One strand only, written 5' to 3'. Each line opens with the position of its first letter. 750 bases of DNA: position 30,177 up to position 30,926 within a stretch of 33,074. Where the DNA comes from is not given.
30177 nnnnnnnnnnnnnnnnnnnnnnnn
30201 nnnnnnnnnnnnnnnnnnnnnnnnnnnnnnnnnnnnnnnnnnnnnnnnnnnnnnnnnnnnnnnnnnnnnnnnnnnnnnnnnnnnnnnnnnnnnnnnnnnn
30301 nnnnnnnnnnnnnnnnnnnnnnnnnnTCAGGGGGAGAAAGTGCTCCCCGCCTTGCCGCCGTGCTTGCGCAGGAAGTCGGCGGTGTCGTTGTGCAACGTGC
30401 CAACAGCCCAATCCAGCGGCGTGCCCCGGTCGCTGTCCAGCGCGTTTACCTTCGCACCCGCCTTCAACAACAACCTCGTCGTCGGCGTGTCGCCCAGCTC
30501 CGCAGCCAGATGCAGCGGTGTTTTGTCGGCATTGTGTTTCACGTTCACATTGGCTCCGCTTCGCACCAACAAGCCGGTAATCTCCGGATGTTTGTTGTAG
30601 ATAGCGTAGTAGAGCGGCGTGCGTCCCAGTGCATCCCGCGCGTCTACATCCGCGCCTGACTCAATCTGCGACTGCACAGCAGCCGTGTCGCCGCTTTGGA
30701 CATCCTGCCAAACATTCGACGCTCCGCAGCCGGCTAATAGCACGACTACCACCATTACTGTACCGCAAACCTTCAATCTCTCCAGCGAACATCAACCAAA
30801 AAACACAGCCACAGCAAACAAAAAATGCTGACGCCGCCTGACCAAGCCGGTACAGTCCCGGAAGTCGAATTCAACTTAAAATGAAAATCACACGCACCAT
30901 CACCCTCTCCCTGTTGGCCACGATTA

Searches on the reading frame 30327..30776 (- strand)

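Call 17: search_protein_families(library=pfam, proteins=[window:30327-30776:-], max_evalue=0.01)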
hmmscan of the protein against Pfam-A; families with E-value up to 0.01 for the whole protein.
window:30327-30776:- (149 aa): 5 families
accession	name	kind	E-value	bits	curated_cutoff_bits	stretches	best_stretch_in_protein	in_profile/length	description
PF12796.13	Ank_2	-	6.3e-29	100.8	27.3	2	26-113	5-89/90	Ankyrin repeats (3 copies)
PF00023.36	Ank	-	2.3e-20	72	21.1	2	51-81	2-32/33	Ankyrin repeat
PF13637.12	Ank_4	-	7e-17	61.6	22.7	2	28-67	7-46/50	Ankyrin repeats (many copies)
PF13606.12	Ank_3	-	1.5e-11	43.7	22.3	2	51-79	2-30/30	Ankyrin repeat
PF13857.12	Ank_5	-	1e-09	38.9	27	1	74-122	5-54/56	Ankyrin repeats (many copies)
